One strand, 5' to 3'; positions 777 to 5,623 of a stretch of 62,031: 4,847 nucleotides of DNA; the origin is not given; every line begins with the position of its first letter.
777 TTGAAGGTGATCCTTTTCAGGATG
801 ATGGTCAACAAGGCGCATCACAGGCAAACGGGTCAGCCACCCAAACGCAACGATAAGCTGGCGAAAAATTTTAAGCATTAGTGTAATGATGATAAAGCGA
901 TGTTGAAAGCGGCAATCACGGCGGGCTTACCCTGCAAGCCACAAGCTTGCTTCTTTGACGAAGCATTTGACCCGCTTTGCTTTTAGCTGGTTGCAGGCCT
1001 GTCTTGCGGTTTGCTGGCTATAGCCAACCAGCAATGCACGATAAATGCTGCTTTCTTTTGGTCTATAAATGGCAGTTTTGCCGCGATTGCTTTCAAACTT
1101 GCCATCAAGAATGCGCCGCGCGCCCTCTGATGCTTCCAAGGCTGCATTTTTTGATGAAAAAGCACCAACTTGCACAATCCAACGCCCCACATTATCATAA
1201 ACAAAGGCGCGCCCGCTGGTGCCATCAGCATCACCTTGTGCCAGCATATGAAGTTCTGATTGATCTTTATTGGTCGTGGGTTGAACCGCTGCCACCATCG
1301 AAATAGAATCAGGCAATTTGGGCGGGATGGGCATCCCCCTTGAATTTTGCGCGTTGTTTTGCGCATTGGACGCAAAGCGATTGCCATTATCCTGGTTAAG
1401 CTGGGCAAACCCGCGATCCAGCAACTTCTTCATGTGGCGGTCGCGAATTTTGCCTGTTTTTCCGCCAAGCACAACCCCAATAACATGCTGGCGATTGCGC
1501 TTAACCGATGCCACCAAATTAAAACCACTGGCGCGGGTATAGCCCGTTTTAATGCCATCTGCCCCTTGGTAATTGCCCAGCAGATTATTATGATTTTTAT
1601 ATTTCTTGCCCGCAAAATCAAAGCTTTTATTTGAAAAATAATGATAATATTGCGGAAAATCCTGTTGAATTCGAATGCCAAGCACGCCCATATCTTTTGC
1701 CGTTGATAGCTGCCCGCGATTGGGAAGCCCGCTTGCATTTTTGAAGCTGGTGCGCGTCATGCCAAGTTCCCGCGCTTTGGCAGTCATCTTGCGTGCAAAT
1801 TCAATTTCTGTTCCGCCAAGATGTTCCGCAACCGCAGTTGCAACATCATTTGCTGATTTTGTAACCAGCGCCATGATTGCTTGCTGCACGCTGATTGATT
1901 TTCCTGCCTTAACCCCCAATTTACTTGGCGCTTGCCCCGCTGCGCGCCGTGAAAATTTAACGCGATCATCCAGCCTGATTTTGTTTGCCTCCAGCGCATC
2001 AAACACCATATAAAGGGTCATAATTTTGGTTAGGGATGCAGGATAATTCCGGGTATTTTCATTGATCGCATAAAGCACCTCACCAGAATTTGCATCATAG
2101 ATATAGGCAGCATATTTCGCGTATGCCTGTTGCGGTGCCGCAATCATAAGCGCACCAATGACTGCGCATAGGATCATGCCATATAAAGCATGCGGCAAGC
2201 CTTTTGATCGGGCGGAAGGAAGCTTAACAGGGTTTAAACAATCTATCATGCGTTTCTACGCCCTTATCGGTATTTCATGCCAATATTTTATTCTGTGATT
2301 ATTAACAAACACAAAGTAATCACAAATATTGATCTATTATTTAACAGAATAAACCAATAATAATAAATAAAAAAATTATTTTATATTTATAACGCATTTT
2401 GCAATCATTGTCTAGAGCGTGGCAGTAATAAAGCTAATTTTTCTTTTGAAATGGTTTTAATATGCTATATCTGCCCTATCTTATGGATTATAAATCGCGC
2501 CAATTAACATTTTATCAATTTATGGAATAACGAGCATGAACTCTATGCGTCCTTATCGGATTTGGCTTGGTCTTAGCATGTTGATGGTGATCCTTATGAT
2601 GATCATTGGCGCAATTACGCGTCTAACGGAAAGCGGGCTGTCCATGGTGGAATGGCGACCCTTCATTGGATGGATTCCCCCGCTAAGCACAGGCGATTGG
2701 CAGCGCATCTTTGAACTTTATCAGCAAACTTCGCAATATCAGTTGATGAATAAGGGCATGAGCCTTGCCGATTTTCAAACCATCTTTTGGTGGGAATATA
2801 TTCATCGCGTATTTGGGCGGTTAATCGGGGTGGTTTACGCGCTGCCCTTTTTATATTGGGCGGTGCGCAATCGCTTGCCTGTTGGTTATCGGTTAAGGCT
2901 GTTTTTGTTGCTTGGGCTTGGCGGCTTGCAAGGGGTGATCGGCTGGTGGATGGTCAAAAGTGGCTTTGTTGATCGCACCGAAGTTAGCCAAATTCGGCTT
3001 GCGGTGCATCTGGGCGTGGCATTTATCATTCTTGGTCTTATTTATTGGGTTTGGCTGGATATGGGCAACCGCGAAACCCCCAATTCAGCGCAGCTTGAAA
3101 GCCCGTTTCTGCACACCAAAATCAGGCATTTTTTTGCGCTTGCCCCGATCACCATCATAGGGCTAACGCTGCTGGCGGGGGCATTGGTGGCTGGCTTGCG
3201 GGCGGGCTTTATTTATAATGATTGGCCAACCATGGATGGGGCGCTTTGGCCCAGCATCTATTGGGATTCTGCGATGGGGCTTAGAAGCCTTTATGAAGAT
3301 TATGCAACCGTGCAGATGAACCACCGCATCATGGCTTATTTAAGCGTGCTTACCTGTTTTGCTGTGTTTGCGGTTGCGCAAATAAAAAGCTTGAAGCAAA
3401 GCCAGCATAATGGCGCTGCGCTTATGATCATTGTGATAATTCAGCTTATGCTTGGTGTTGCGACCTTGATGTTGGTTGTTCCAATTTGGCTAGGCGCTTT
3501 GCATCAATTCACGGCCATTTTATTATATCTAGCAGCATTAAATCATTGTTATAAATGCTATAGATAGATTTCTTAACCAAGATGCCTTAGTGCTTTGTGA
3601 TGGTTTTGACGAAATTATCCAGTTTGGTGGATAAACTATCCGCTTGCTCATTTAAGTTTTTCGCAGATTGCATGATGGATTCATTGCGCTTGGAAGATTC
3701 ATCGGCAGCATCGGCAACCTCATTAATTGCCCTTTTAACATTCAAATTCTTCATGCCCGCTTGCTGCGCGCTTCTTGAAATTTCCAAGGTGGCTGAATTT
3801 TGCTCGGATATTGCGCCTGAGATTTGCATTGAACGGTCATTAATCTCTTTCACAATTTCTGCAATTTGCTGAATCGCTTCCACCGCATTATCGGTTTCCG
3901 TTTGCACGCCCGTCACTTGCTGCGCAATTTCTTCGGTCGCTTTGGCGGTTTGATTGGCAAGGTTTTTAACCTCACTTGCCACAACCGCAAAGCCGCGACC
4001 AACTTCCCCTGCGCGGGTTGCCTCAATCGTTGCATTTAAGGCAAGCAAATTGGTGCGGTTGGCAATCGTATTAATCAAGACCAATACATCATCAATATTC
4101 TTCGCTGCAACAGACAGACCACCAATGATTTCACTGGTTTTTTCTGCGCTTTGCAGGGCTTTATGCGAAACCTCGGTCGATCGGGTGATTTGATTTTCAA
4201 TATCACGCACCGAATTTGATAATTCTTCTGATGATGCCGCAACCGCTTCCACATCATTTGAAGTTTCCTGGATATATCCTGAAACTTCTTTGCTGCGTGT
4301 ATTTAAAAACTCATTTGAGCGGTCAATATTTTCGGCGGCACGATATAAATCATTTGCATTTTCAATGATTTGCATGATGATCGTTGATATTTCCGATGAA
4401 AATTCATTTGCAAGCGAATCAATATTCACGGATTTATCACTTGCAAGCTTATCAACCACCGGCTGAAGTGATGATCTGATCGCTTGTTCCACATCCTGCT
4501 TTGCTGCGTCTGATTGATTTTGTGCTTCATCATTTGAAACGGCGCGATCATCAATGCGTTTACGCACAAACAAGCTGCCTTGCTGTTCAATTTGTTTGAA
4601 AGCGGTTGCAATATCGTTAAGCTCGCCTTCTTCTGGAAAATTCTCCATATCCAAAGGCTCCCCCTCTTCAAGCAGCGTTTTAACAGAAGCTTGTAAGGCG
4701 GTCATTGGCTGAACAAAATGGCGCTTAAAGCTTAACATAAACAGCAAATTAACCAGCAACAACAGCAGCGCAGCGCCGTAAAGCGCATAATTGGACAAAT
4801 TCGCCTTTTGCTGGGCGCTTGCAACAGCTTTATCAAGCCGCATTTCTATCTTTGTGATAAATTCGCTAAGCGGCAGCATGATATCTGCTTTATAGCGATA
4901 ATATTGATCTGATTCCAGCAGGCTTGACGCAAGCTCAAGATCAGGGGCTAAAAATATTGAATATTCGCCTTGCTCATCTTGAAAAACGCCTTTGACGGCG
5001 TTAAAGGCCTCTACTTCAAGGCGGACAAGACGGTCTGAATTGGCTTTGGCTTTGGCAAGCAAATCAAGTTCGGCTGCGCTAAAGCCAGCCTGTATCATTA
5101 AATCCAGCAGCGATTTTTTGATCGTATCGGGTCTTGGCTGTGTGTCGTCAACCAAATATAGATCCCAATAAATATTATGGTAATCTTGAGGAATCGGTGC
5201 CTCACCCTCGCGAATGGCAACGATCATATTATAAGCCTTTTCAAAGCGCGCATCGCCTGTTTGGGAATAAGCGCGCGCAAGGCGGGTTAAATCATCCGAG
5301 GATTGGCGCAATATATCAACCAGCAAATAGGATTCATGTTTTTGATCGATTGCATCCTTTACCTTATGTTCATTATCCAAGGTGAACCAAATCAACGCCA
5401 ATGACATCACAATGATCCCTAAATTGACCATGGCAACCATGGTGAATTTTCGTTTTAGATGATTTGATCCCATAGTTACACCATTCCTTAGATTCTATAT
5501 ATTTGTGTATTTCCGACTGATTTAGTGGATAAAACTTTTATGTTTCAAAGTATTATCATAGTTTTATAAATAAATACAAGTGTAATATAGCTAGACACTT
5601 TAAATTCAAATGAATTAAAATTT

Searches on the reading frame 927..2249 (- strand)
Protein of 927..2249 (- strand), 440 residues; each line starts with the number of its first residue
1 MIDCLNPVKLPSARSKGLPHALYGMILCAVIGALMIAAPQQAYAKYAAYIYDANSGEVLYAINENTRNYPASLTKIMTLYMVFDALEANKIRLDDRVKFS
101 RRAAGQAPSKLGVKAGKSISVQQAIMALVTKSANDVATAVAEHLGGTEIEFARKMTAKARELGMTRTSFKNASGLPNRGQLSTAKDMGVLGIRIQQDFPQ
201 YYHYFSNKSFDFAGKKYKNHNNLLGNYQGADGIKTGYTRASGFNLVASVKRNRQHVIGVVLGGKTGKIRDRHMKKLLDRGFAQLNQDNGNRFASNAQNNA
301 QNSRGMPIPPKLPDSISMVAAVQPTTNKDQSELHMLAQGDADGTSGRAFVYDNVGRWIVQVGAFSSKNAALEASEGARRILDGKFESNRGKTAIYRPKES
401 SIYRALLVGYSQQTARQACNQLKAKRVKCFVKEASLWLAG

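Call 80: search_protein_families(library=ncbifam, proteins=[window:927-2249:-], max_evalue=1e-20)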
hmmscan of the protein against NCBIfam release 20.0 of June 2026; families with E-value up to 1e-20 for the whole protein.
window:927-2249:- (440 aa): 6 families
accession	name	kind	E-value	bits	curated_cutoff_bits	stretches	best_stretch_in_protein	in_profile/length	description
NF007445.0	PRK10001.1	equivalog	6.7e-46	156.8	765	1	38-282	33-283/400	serine-type D-Ala-D-Ala carboxypeptidase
NF008059.0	PRK10793.1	equivalog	9.6e-45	153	694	1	47-285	47-293/403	D-alanyl-D-alanine carboxypeptidase DacA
NF008489.0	PRK11397.1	equivalog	1.4e-44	152.4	610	1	42-283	33-282/389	serine-type D-Ala-D-Ala carboxypeptidase DacD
NF038273.1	strep_PBP3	exception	4.3e-38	131.4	490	1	29-266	12-270/407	D-alanyl-D-alanine carboxypeptidase PBP3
NF038258.2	PBP4_Staph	exception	5.6e-35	120.9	500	1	42-262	38-278/366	penicillin-binding protein PBP4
NF008668.0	PRK11669.1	equivalog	1.7e-21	76.7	294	1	40-280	38-283/316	D-alanyl-D-alanine endopeptidase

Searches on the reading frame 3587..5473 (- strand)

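Call 80: search_protein_families(library=ncbifam, proteins=[window:3587-5473:-], max_evalue=1e-20)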
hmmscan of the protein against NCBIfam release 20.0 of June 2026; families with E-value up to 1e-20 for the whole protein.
window:3587-5473:- (628 aa): 3 families
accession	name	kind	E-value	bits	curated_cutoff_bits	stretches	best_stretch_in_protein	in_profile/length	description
NF058645.1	MCPCtpMPsAe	equivalog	3.3e-26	92.2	900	1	307-619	240-554/558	methyl-accepting chemotaxis protein CtpM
NF011615.0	PRK15041.1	equivalog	1.5e-23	83.3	947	1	346-609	244-510/554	methyl-accepting chemotaxis protein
NF041847.1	transduc_aer2_vibrio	equivalog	8.5e-22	77.2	1200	1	360-614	491-745/804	aerotaxis transducer Aer2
